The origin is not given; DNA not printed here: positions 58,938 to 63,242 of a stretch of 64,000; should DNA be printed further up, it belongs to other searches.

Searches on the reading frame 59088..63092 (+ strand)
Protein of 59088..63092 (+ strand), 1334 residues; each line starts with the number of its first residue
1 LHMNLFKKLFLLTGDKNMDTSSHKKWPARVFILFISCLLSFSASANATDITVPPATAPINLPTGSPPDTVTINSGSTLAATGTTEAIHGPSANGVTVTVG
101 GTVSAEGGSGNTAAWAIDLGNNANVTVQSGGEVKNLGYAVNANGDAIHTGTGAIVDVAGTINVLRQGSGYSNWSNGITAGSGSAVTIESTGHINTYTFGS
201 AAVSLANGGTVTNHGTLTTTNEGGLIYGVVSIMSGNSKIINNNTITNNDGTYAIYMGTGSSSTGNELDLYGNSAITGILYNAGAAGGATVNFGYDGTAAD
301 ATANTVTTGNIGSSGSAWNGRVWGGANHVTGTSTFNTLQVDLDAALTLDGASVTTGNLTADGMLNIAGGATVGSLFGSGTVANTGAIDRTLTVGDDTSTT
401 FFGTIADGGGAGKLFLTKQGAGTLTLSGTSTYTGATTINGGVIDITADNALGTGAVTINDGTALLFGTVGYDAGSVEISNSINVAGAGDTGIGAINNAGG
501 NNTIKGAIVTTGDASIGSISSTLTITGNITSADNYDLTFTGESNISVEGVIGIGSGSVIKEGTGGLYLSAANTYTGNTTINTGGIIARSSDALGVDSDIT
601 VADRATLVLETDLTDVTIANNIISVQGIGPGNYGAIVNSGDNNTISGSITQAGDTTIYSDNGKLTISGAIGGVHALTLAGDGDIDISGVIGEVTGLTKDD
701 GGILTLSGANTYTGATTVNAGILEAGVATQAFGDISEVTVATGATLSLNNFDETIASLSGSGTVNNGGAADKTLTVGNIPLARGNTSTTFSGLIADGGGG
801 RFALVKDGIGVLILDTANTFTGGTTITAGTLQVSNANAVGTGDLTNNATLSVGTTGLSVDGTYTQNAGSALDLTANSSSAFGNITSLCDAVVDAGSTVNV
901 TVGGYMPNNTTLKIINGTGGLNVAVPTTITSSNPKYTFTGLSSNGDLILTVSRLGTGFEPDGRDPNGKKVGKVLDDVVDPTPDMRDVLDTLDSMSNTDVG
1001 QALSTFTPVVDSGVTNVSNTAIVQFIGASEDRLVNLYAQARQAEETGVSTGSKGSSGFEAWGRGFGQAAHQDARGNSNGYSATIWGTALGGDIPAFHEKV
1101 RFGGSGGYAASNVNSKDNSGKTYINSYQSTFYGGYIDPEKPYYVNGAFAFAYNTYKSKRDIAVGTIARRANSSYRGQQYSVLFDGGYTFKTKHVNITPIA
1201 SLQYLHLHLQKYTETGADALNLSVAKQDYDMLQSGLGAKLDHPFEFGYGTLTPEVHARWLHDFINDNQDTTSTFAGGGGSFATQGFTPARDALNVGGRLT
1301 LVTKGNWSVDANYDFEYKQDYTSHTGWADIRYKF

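Call 55: search_protein_families(library=pfam, proteins=[window:59088-63092:+], max_evalue=0.00001)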
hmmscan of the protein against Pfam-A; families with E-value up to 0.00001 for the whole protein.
window:59088-63092:+ (1334 aa): 2 families
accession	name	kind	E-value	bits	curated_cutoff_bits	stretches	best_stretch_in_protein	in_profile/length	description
PF03797.25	Autotransporter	-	2.7e-61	208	26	1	1060-1314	1-255/255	Autotransporter beta-domain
PF12951.13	PATR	-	5.9e-28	97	27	3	696-724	1-29/30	Passenger-associated-transport-repeat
